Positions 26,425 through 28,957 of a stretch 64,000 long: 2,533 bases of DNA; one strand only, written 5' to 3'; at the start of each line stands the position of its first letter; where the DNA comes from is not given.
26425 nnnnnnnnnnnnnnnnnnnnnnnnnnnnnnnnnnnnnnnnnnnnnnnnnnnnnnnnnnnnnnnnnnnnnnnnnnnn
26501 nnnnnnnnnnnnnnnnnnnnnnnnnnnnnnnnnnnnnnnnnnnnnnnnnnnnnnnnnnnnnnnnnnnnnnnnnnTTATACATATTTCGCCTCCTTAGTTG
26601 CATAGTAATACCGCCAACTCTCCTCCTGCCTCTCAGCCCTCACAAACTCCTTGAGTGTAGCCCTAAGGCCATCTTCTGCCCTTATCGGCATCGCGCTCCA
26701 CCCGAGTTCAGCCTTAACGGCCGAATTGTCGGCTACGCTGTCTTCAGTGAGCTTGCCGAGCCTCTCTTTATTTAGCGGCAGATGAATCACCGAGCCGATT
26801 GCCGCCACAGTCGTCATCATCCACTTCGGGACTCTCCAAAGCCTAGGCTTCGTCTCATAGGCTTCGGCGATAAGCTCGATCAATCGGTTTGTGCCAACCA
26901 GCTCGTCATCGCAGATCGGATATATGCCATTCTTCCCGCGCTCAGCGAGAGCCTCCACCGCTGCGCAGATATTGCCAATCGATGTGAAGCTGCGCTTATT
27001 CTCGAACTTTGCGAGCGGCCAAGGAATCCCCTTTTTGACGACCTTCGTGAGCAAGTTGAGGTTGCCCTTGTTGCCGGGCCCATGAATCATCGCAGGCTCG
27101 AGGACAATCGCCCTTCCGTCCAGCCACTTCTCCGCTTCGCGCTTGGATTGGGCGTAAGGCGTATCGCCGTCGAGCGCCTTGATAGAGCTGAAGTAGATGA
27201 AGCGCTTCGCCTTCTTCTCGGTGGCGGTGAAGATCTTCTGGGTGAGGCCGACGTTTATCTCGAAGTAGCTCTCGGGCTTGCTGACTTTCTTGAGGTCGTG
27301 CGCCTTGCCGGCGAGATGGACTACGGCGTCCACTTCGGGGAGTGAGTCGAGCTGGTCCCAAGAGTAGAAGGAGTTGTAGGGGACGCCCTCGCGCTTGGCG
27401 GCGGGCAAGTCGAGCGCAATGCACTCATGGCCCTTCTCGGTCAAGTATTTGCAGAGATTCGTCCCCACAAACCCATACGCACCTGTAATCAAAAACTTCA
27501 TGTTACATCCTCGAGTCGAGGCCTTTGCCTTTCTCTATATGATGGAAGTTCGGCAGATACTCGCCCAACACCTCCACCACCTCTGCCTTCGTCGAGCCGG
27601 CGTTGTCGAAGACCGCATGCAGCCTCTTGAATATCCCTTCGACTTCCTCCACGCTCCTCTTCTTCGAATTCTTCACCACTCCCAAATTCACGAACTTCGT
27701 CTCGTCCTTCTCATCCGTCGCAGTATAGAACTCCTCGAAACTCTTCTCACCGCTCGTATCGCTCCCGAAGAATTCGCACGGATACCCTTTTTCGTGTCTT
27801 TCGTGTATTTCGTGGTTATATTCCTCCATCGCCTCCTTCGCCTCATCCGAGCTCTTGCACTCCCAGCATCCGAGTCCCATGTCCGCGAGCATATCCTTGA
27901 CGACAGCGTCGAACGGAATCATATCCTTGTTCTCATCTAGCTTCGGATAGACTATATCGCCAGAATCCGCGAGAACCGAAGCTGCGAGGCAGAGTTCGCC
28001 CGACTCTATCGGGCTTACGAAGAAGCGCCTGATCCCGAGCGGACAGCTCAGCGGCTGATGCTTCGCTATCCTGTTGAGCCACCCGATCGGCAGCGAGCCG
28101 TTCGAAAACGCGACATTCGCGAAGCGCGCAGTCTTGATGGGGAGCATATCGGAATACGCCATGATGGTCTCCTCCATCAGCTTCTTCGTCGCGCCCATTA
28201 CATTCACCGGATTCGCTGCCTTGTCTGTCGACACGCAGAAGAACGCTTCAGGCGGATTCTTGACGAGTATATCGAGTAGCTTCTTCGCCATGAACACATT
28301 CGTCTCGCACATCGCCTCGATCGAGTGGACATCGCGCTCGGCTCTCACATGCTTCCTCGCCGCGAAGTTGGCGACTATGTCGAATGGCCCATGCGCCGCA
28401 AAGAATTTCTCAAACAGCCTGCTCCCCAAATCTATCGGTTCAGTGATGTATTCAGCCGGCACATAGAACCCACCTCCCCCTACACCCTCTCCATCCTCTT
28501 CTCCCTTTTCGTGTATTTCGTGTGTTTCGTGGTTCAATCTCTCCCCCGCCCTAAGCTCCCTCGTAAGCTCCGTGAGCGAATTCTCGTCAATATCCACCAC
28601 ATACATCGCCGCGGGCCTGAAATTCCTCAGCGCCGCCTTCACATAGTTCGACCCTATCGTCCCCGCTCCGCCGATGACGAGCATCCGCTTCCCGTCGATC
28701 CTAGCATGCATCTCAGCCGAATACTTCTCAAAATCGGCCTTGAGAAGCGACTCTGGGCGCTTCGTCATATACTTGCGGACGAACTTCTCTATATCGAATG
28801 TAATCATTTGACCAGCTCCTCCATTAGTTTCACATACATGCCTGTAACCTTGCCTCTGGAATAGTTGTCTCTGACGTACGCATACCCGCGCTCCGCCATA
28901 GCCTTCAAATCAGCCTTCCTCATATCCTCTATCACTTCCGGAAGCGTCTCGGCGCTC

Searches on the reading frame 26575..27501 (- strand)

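Call 61: search_protein_families(library=pfam, proteins=[window:26575-27501:-], max_evalue=0.001)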
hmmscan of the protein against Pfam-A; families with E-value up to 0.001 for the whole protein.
window:26575-27501:- (308 aa): 5 families
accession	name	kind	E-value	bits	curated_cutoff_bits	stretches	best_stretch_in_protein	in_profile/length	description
PF01370.27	Epimerase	-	1.8e-19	70.5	20.9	1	4-194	2-237/240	NAD dependent epimerase/dehydratase family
PF16363.11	GDP_Man_Dehyd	-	1.3e-12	48.3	27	1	4-31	1-28/332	GDP-mannose 4,6 dehydratase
PF01073.25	3Beta_HSD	-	1.3e-10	41.2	22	1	4-111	1-121/280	3-beta hydroxysteroid dehydrogenase/isomerase family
PF04321.23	RmlD_sub_bind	-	3.5e-07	30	27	1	1-118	1-115/287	RmlD substrate binding domain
PF07993.18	NAD_binding_4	-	0.0006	19.5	20.1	0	55-115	87-145/258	Male sterility protein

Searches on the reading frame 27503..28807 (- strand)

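Call 61: search_protein_families(library=pfam, proteins=[window:27503-28807:-], max_evalue=0.001)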
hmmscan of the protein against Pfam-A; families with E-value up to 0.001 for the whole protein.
window:27503-28807:- (434 aa): 2 families
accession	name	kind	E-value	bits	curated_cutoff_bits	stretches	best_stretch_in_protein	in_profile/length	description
PF02719.21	Polysacc_synt_2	-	7.4e-31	107.8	20.2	2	136-372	73-285/293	Polysaccharide biosynthesis protein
PF01370.27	Epimerase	-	1.3e-06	28.5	20.9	1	42-202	1-123/240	NAD dependent epimerase/dehydratase family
